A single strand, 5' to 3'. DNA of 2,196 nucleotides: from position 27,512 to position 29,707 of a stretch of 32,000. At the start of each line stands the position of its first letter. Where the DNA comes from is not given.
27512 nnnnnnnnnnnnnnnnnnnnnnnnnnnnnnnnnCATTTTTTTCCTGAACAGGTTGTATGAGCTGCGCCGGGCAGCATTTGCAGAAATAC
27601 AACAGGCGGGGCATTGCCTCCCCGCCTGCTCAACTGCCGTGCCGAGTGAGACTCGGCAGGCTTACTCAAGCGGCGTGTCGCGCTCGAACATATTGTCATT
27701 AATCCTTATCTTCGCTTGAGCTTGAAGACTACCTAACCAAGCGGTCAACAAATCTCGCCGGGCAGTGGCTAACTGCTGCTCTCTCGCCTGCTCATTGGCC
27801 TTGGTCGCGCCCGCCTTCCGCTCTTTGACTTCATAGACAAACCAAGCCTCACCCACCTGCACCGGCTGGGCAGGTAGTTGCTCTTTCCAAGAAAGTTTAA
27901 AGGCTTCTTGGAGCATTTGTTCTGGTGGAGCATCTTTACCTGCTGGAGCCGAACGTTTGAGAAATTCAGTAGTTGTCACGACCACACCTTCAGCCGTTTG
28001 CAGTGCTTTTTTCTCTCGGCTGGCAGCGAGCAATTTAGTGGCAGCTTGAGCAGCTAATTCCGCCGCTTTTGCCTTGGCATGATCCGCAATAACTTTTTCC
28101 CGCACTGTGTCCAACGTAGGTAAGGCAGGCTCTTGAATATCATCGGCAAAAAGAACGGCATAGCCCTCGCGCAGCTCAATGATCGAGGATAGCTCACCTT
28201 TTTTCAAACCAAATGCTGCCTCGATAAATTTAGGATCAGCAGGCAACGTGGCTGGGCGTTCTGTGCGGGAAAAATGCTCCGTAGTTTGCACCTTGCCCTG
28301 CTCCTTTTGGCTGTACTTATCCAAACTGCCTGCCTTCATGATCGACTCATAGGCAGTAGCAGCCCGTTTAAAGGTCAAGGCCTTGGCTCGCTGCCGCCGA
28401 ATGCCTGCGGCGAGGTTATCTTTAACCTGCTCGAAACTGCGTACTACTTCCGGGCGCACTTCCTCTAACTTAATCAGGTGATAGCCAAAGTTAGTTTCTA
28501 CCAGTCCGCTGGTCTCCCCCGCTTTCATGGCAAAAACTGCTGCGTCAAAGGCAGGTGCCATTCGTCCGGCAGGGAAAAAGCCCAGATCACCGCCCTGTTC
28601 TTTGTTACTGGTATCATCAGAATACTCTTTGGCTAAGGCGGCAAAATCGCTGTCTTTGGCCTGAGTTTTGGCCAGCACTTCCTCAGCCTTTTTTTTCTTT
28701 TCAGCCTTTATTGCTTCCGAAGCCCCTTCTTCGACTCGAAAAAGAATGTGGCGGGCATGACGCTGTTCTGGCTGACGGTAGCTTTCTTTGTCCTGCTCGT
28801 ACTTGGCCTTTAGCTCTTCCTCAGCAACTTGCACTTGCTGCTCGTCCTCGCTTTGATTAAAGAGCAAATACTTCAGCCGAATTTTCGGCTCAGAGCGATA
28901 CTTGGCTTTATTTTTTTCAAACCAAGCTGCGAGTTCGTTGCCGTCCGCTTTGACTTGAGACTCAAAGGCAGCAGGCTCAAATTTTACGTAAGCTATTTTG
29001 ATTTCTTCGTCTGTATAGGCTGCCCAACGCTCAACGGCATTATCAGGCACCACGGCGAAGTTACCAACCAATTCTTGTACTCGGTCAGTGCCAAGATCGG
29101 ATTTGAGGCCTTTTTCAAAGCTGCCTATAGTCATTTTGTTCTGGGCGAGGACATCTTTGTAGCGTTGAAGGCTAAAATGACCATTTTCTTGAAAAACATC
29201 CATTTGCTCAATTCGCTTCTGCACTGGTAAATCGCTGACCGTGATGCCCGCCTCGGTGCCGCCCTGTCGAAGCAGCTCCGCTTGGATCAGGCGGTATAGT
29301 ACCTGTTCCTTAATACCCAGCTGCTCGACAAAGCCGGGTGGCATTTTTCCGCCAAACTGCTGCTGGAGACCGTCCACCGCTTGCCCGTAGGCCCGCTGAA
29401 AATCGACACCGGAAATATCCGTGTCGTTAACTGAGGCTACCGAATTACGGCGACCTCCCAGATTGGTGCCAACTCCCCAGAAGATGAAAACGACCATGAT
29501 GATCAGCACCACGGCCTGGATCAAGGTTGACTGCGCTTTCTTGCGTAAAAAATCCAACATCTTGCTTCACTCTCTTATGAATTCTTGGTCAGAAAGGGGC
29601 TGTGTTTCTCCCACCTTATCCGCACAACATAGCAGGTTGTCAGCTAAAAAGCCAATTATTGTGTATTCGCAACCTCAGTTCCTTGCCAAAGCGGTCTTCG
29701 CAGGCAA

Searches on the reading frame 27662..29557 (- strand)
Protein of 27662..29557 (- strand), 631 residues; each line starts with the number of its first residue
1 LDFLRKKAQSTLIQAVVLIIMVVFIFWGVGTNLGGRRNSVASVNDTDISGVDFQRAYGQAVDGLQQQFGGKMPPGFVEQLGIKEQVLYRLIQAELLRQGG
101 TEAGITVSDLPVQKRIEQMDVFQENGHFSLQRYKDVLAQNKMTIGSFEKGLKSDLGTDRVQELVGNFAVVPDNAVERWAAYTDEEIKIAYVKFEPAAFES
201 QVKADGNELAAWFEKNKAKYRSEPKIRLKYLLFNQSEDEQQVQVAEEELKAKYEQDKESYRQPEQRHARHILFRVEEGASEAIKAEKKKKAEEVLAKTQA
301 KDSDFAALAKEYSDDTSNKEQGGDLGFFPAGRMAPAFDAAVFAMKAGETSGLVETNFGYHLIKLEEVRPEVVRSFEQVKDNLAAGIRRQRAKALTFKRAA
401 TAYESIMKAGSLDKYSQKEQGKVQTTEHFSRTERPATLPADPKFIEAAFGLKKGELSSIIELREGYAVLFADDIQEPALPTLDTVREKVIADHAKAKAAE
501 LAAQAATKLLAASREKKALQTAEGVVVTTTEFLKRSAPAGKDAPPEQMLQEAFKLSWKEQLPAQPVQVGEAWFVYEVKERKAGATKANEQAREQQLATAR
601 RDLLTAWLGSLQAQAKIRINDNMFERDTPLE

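Call 18: search_protein_families(library=pfam, proteins=[window:27662-29557:-], max_evalue=0.001)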
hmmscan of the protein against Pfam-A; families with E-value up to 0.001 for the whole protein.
window:27662-29557:- (631 aa): 6 families
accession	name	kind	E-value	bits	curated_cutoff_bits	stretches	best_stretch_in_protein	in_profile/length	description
PF13624.11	SurA_N_3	-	1e-45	155.9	27.2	1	1-159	2-160/162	SurA-like N-terminal domain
PF13145.12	Rotamase_2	-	7.5e-35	120.8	27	2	244-380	1-121/121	PPIC-type PPIASE domain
PF00639.27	Rotamase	-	2.2e-31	109.1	21.7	1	270-365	1-96/97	PPIC-type PPIASE domain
PF13616.12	Rotamase_3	-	6.7e-31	107.7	22.5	1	258-366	11-114/116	PPIC-type PPIASE domain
PF13623.11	SurA_N_2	-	1.5e-28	99.9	28.5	1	1-137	1-145/145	SurA-like N-terminal domain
PF09312.16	SurA_N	-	9.1e-06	26.3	30.8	1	40-160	5-117/118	SurA N-terminal domain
